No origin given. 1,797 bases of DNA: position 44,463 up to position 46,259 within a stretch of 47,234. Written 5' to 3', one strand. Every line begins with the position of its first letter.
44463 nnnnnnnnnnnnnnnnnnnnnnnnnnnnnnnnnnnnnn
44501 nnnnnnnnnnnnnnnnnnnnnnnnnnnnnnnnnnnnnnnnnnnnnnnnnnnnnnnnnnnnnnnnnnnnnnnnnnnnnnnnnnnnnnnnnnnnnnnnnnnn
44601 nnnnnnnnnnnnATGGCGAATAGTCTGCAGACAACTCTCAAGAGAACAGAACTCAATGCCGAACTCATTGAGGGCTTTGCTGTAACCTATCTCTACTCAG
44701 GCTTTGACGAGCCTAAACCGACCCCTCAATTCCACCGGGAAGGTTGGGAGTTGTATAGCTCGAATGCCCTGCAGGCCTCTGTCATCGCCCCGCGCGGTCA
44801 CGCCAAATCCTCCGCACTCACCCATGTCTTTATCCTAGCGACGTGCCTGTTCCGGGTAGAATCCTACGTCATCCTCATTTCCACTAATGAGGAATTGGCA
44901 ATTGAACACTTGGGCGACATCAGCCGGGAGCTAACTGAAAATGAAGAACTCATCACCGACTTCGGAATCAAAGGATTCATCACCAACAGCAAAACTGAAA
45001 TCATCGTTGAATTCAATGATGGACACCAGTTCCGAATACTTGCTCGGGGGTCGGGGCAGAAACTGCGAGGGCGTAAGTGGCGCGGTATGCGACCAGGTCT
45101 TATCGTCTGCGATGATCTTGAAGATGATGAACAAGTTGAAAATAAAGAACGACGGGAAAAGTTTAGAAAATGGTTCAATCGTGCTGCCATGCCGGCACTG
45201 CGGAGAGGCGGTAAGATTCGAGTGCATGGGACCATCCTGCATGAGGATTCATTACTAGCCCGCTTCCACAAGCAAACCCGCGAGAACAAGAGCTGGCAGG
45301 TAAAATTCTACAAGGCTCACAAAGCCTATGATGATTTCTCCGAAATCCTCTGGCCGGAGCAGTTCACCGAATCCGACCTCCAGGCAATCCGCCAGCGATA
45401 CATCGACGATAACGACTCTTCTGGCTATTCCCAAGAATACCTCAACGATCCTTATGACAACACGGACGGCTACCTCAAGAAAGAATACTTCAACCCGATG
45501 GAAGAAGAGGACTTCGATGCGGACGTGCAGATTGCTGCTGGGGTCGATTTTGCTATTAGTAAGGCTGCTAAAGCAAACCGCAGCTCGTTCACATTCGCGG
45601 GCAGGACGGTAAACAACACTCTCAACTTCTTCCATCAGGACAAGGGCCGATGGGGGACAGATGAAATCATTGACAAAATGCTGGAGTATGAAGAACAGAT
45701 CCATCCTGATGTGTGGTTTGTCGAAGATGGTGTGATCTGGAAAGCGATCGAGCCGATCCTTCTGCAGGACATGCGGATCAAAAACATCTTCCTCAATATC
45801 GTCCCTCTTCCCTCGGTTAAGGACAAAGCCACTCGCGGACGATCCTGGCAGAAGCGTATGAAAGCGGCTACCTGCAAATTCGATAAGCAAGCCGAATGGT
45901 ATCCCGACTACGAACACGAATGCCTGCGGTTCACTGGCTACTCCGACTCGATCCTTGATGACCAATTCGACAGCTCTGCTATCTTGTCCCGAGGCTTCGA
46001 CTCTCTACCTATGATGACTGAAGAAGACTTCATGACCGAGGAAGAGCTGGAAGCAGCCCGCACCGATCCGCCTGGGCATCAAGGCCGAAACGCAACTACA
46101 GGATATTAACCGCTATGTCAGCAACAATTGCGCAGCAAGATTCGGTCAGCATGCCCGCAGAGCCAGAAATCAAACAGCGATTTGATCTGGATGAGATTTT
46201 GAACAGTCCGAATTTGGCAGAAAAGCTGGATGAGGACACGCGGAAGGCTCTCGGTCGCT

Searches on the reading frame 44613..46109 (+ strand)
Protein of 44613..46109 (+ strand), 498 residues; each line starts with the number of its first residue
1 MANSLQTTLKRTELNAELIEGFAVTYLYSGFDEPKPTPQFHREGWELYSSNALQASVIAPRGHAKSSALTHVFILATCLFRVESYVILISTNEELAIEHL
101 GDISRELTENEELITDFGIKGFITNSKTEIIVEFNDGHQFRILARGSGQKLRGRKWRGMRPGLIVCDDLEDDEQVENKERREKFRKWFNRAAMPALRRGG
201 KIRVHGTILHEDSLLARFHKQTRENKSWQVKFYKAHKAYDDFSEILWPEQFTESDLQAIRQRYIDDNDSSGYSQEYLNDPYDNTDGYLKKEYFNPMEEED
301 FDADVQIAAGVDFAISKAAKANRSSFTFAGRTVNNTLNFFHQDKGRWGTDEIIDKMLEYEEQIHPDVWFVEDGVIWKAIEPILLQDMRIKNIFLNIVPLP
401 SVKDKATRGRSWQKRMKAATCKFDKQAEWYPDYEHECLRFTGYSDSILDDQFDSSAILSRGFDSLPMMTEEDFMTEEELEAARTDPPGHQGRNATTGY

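Call 8: search_protein_families(library=phrogs, proteins=[window:44613-46109:+])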
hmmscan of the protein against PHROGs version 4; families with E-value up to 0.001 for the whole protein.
window:44613-46109:+ (498 aa): 4 families
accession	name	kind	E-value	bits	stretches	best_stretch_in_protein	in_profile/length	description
phrog_38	-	head and packaging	1.1e-66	227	1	22-474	276-714/760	terminase large subunit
phrog_5573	-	head and packaging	1.7e-14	54.8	1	241-458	22-230/250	terminase large subunit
phrog_14112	-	unknown function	3.2e-08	34.3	1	36-188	81-239/247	-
phrog_4758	-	head and packaging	3.1e-05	24.4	1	55-234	60-235/243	terminase large subunit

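Call 11: find_related_loci(query=window:44613-46109:+, collection=viral_contigs, flank=10000)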
Query window:44613-46109:+ (498 aa) in viral_contigs; peptide patterns used: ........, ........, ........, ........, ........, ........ (x = any residue, [..] = any of these).
22 stretches matched a pattern; 19 encode a relative of the query (tblastn E <= 1e-3); 17 distinct loci.
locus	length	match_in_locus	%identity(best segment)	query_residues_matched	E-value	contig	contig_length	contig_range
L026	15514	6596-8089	91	1-498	0e+0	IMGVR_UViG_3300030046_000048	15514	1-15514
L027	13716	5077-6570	91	1-498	0e+0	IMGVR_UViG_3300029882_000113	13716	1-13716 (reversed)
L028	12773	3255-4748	91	1-498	0e+0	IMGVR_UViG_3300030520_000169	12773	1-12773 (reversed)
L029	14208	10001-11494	91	1-498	0e+0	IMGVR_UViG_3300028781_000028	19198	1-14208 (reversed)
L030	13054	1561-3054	90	1-498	0e+0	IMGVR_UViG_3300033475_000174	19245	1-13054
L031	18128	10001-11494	91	1-498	0e+0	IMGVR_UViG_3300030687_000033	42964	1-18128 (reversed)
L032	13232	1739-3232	90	1-498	0e+0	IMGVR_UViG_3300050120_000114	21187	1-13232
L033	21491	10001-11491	90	2-498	0e+0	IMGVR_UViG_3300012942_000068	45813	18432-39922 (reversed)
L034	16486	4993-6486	88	1-498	0e+0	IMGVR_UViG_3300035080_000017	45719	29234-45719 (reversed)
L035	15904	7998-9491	86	1-498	0e+0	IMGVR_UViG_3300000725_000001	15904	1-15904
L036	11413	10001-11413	87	1-471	0e+0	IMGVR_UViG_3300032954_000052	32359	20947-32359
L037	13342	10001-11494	78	1-498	0e+0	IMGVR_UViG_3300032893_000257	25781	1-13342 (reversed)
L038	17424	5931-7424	91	1-498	0e+0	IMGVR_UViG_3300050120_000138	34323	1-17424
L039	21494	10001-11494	78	1-498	0e+0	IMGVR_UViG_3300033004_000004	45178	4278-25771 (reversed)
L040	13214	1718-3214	37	13-498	5e-103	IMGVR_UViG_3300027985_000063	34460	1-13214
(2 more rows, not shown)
